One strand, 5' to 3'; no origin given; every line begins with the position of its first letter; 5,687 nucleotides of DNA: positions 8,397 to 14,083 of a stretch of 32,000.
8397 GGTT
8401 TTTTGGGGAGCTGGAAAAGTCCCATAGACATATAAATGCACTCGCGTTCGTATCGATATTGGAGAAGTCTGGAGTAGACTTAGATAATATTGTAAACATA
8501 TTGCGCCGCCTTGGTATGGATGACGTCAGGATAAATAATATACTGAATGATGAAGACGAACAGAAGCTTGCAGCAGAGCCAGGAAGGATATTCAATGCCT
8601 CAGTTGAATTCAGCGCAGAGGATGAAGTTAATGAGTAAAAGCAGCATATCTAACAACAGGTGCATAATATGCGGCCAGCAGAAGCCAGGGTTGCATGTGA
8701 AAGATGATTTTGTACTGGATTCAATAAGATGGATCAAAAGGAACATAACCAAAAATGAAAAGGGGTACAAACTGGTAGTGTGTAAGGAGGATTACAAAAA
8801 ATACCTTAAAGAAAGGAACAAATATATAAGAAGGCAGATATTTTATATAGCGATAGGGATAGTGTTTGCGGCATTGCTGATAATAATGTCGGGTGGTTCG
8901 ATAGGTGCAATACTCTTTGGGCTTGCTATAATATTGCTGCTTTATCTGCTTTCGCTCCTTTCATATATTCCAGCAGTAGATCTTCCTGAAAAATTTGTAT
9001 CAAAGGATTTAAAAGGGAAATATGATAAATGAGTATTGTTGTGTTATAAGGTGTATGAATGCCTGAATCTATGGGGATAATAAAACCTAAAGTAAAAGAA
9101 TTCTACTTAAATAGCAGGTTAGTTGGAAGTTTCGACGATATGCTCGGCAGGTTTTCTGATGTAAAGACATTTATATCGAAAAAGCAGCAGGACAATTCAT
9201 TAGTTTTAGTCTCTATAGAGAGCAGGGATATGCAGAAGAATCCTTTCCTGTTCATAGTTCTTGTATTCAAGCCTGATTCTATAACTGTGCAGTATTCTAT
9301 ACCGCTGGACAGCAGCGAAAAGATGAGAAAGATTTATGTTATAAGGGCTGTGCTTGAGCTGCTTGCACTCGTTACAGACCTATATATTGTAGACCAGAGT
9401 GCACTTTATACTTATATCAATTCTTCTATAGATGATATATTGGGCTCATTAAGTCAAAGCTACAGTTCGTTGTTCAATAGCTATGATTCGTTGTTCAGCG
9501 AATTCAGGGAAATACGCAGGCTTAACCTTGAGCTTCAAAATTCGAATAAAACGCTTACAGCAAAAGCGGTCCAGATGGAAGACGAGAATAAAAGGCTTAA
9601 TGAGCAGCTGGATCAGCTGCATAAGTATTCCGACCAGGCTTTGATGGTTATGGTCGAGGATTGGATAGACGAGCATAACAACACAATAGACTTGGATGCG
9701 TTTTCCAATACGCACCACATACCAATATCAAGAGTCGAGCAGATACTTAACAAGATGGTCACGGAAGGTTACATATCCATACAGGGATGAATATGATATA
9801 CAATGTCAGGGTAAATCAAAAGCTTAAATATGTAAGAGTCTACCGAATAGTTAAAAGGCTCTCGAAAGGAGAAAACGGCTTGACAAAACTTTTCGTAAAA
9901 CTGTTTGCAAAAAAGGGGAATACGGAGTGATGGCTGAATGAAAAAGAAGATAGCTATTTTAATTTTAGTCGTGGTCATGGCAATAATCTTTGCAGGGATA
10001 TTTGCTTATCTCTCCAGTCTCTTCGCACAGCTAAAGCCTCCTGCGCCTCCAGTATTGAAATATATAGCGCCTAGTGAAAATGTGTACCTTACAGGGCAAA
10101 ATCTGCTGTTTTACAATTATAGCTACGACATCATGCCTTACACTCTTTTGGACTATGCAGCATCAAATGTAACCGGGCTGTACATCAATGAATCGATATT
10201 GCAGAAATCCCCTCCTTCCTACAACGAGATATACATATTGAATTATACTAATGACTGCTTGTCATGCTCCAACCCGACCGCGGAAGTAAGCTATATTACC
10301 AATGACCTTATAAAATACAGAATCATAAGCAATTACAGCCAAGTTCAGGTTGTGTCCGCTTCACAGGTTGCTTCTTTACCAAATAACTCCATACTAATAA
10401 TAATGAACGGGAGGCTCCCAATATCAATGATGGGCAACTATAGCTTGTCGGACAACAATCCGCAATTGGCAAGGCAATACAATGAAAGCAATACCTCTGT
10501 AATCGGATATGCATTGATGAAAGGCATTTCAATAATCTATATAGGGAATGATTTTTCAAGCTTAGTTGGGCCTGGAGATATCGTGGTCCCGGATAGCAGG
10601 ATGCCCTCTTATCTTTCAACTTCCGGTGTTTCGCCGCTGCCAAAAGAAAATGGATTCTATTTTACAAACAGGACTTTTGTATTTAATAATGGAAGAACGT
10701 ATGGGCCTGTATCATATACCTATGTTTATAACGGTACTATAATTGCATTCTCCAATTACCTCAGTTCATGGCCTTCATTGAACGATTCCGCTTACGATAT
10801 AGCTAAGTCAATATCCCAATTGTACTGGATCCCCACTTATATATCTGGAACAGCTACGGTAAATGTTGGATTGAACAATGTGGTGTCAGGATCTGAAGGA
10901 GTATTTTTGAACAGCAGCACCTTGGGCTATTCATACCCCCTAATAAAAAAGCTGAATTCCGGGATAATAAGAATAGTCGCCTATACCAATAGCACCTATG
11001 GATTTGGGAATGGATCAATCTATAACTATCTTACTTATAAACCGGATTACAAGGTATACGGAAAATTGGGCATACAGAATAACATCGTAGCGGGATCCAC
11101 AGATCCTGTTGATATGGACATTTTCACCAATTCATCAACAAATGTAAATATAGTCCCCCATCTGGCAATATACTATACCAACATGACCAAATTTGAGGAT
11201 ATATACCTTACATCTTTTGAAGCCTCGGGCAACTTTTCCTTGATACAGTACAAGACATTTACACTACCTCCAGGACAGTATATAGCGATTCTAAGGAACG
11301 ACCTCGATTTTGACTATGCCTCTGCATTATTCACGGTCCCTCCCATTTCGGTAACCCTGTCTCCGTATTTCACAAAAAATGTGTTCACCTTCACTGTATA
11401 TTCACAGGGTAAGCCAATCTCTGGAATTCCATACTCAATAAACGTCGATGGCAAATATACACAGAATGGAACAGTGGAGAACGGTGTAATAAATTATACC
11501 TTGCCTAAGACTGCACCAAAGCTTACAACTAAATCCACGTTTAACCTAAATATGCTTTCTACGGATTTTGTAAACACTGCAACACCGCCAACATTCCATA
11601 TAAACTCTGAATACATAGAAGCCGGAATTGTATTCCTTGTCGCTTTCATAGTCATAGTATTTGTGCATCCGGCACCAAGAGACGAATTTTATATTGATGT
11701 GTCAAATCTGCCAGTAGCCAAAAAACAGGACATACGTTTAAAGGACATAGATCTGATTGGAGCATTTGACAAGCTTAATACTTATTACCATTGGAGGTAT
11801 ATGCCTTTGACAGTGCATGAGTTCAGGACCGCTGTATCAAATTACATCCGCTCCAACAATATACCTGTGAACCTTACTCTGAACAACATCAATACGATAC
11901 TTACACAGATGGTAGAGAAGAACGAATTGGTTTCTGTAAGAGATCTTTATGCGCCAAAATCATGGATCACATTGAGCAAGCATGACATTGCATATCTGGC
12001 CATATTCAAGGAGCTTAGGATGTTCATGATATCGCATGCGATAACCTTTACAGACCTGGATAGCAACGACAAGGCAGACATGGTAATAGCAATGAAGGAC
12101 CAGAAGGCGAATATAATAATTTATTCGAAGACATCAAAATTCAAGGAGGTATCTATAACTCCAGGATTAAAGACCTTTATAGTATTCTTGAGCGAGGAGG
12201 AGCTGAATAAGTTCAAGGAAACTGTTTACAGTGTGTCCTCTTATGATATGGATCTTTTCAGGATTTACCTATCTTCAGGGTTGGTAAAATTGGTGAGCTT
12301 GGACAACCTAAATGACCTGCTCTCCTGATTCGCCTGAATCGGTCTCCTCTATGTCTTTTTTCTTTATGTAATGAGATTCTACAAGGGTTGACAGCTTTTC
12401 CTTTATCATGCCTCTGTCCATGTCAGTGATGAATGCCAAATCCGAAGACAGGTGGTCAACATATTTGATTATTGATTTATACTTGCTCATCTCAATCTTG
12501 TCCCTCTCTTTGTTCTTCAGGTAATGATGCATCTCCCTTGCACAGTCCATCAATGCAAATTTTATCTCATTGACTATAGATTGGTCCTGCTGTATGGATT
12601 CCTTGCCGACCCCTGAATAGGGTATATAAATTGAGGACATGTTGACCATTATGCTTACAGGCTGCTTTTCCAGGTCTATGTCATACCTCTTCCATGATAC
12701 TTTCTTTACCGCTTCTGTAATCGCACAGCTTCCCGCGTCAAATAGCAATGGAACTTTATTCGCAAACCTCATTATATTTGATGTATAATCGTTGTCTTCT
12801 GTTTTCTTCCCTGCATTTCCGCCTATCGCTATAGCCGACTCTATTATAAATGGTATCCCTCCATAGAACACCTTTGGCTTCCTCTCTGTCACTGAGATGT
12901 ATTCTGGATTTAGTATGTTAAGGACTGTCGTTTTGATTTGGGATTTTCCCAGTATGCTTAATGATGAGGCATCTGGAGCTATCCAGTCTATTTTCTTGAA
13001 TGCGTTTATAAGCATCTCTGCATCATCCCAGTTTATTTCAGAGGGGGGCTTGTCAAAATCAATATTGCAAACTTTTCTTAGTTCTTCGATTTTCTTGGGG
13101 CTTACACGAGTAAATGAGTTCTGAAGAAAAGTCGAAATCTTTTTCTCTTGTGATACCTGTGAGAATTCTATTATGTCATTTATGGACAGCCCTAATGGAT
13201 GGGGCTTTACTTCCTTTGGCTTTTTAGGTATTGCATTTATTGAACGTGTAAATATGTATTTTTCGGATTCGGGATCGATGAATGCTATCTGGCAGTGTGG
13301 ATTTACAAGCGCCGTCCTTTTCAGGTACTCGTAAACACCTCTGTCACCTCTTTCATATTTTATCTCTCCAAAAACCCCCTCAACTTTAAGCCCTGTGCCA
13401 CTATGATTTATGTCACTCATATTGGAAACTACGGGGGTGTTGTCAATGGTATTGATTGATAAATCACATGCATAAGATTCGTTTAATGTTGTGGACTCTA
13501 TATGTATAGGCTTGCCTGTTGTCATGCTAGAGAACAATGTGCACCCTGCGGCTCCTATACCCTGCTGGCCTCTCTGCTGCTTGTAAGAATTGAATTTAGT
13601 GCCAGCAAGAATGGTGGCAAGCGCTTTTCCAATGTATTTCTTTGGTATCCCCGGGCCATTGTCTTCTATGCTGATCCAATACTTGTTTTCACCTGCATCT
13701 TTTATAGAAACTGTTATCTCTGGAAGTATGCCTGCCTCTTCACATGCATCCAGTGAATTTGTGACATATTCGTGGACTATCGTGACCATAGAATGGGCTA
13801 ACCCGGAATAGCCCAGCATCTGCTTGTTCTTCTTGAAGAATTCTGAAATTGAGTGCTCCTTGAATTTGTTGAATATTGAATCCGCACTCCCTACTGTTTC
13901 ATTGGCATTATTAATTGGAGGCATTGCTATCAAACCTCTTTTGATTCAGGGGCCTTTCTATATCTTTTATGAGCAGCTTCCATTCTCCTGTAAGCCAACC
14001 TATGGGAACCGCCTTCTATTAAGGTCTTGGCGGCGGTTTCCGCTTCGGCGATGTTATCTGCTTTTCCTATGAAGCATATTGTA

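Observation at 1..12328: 12-kb translationally coupled cluster: candidate uncharacterised envelope translocation machine built around one VirB4-like ATPase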

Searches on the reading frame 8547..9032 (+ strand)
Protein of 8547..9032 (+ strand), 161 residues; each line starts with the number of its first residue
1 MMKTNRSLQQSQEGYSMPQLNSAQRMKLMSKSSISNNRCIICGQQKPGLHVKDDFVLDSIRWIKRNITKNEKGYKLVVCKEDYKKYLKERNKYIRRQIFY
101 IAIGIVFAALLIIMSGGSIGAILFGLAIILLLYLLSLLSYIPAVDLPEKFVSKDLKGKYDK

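Call 4: search_protein_families(library=pfam, proteins=[window:8547-9032:+], max_evalue=0.1)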
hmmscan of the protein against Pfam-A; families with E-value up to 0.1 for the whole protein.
window:8547-9032:+ (161 aa): 3 families
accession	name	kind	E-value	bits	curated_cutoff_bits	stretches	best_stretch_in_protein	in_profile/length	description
PF11026.13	DUF2721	-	0.00036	20.9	28.3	1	57-138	26-116/129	Protein of unknown function (DUF2721)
PF20990.2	DUF2207_C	-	0.0093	16.1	33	1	64-134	104-182/247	Predicted membrane protein (DUF2207) C-terminal domain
PF24838.2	8xMP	-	0.061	13.6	30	1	81-138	2-65/136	Octameric membrane protein family (8xMP)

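Call 38: search_protein_families(library=pfam, proteins=[window:8631-9029:+], max_evalue=10)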
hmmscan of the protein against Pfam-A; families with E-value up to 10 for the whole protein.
window:8631-9029:+ (133 aa): 5 families
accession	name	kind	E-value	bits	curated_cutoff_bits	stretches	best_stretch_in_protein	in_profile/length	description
PF11026.13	DUF2721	-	0.00028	21.2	28.3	1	29-110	26-116/129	Protein of unknown function (DUF2721)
PF20990.2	DUF2207_C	-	0.0059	16.8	33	1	36-106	104-182/247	Predicted membrane protein (DUF2207) C-terminal domain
PF24838.2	8xMP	-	0.042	14.1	30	1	53-110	2-65/136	Octameric membrane protein family (8xMP)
PF06127.16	Mpo1-like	-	0.16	12.6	24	1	52-106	5-56/95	2-hydroxy-palmitic acid dioxygenase Mpo1-like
PF09889.16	DUF2116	-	6.7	7.2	26.8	1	51-86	24-56/59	Probable treble clef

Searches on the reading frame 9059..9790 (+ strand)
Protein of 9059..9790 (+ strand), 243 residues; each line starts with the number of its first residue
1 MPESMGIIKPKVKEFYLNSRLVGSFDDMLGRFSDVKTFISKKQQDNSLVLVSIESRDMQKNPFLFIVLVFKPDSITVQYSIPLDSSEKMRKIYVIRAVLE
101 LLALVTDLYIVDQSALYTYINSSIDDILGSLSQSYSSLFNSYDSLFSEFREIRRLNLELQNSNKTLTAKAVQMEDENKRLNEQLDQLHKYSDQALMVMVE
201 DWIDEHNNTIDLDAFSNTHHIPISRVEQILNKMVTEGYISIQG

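Call 4: search_protein_families(library=pfam, proteins=[window:9059-9790:+], max_evalue=0.1)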
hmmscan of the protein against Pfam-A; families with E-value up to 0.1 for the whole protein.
window:9059-9790:+ (243 aa): 11 families
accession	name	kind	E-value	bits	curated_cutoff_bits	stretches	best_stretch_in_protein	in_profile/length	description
PF06005.17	ZapB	-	0.0011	19.8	31.5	1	127-187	5-65/71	Cell division protein ZapB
PF14662.11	KASH_CCD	-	0.0015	19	43.3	1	140-190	60-110/191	Coiled-coil region of CCDC155 or KASH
PF01399.33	PCI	-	0.0021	18.7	22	1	194-240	29-70/84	PCI domain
PF11932.13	DUF3450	-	0.0062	16.3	32.6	1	129-199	33-103/241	Protein of unknown function (DUF3450)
PF02005.22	TRM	-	0.007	16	27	1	149-218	62-132/376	N2,N2-dimethylguanosine tRNA methyltransferase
PF15035.11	Rootletin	-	0.01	16.3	36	1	140-194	69-123/188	Ciliary rootlet component, centrosome cohesion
PF17675.6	APG6_N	-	0.037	14.9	45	1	149-218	48-117/132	Apg6 coiled-coil region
PF02650.20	HTH_WhiA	-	0.044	14.7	27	1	153-189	3-40/84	WhiA C-terminal HTH domain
PF20893.2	DUF6845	-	0.048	14.3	27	1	127-189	73-129/149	Domain of unknown function (DUF6845)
PF10020.14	DUF2262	-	0.056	14.4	29.8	0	125-209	1-84/142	Uncharacterized protein conserved in bacteria (DUF2262)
PF14612.12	Ino80_Iec3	-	0.091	13.3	27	0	160-187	18-45/70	IEC3 subunit of the Ino80 complex, chromatin re-modelling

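Call 5: search_protein_families(library=ncbifam, proteins=[window:9059-9790:+], max_evalue=0.1)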
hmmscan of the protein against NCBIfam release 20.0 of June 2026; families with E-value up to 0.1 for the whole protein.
window:9059-9790:+ (243 aa): 5 families
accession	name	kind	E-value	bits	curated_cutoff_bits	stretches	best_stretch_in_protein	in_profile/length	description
TIGR00219.1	mreC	equivalog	0.0021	17.3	92.75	1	117-197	47-120/283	rod shape-determining protein MreC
TIGR04211.1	SH3_and_anchor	equivalog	0.0076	15.9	65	1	144-194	77-165/198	TIGR04211 family SH3 domain-containing protein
NF010507.0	PRK13922.10-6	equivalog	0.038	13.6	219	1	97-194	6-101/252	rod shape-determining protein MreC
NF010518.0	PRK13922.13-3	equivalog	0.042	13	385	1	94-196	18-126/295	rod shape-determining protein MreC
NF041008.1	cell_div_CdvB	equivalog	0.083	12.6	370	0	199-242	216-259/260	cell division protein CdvB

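Call 89: search_solved_structures(query=A11, max_evalue=5)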
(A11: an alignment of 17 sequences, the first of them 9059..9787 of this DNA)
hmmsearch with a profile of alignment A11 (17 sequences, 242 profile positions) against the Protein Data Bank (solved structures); distinct sequences matched with E-value up to 5: 14.
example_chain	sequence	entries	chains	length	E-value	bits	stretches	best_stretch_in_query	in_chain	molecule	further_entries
9mmx_C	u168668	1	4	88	0.018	17.7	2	142-187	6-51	M protein, serotype 6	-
2xvc_A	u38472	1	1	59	0.085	15.5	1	200-241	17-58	ESCRT-III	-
6cko_C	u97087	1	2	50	0.21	14.2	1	157-193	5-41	Histone-lysine N-methyltransferase, H3 lysine-79 specific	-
6ano_B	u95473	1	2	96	0.22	14.2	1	140-186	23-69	CASP8-associated protein 2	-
5cj1_A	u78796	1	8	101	0.22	14.2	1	136-184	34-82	Gp7-MYH7-(1526-1571) chimera protein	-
7a4y_D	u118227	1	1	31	0.26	13.9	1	161-187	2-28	Coiled-coil P6 peptide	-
4iff_A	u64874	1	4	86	0.52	12.9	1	121-179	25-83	Fusion of phage phi29 Gp7 protein and Cell division protein FtsB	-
7a4y_E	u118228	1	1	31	0.7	12.5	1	161-187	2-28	Coiled-coil P5 peptide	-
1deb_A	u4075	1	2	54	0.76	12.4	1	140-187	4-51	ADENOMATOUS POLYPOSIS COLI PROTEIN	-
6tdu_AN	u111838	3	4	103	0.99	12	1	142-185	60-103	inhibitor of F1 (IF1)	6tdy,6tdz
8fwg_g1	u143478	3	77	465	1.3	11.6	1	118-184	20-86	Major capsid protein, gp9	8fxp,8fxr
8fed_E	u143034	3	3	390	1.4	11.5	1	93-187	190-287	Virulence factor Mce family protein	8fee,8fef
6pfp_A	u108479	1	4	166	2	11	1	121-187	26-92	Myosin-7 fused to GP7 and EB1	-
4xa6_A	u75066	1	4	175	3.1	10.4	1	125-185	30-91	Gp7-MYH7(1777-1855)-EB1 chimera protein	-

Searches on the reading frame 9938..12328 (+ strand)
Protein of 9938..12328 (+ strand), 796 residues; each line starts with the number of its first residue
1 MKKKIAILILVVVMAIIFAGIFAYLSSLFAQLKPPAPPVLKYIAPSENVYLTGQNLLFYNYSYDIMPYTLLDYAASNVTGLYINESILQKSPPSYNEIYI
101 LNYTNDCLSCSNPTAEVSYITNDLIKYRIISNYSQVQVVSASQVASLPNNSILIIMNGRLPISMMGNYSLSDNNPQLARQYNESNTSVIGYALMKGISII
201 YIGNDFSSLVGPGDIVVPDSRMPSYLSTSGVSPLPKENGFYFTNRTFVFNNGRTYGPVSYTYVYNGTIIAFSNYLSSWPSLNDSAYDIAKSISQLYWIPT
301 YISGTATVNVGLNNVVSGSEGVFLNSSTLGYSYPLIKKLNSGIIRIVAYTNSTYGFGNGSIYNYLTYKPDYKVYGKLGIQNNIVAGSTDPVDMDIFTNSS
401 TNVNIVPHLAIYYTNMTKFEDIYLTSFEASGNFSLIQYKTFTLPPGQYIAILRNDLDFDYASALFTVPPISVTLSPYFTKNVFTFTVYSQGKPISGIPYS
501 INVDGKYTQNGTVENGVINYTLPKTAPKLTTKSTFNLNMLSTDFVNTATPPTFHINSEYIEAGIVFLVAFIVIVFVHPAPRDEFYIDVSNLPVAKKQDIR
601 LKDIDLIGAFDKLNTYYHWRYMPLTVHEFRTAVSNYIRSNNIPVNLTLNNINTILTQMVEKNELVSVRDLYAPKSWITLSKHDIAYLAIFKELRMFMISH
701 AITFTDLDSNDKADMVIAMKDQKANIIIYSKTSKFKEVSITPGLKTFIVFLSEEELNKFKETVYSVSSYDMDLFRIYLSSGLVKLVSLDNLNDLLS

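Call 5: search_protein_families(library=ncbifam, proteins=[window:9938-12328:+], max_evalue=0.1)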
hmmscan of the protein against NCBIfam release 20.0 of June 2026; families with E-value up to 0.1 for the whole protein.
window:9938-12328:+ (796 aa): 0 families

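Call 38: search_protein_families(library=pfam, proteins=[window:9938-12325:+], max_evalue=10)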
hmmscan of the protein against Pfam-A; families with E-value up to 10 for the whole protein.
window:9938-12325:+ (796 aa): 0 families

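Call 88: search_solved_structures(query=A10, max_evalue=5)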
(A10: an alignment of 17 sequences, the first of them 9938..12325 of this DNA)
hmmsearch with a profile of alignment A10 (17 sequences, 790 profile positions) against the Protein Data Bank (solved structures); distinct sequences matched with E-value up to 5: 4.
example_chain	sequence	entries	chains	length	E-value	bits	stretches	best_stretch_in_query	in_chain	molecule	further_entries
7mcc_A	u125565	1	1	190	0.00043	21.7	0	749-788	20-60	AI-designed TIM-barrel F2C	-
7smj_A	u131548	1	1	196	0.00085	20.7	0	749-788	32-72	AI-designed TIM-barrel F2N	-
6w8u_A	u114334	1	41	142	3.2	8.8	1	10-84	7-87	pilin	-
5nc6_B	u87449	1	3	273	3.8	8.6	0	425-464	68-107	Peptidoglycan N-acetylglucosamine deacetylase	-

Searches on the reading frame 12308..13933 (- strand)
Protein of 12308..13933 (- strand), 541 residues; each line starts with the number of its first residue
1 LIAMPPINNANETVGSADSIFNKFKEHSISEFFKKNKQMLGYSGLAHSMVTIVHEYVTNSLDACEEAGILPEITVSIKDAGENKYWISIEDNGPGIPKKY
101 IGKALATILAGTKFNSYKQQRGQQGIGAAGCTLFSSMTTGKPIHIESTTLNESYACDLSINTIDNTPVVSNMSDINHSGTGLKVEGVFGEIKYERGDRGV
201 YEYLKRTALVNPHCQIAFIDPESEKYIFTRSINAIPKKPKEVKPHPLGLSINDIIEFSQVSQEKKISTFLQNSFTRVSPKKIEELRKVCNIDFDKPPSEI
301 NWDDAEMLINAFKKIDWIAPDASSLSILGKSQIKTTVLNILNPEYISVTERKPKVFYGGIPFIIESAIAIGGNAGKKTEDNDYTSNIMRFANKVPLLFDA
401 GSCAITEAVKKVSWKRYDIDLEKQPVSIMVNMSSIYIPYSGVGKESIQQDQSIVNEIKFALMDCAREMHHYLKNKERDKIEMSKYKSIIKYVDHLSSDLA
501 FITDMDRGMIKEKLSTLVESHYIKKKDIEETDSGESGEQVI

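Call 94: search_protein_families(library=pfam, proteins=[window:12308-13933:-], max_evalue=0.0001)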
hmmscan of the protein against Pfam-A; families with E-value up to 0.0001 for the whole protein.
window:12308-13933:- (541 aa): 3 families
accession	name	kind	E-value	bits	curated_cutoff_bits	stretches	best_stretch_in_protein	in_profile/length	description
PF09239.17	Topo-VIb_trans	-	1.1e-48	165.5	24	1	320-482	1-157/159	Topoisomerase VI B subunit, transducer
PF02518.31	HATPase_c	-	1.1e-10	42.4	26.4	1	48-148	5-96/111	Histidine kinase-, DNA gyrase B-, and HSP90-like ATPase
PF13589.12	HATPase_c_3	-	1.2e-09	38.8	25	1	48-165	2-110/137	Histidine kinase-, DNA gyrase B-, and HSP90-like ATPase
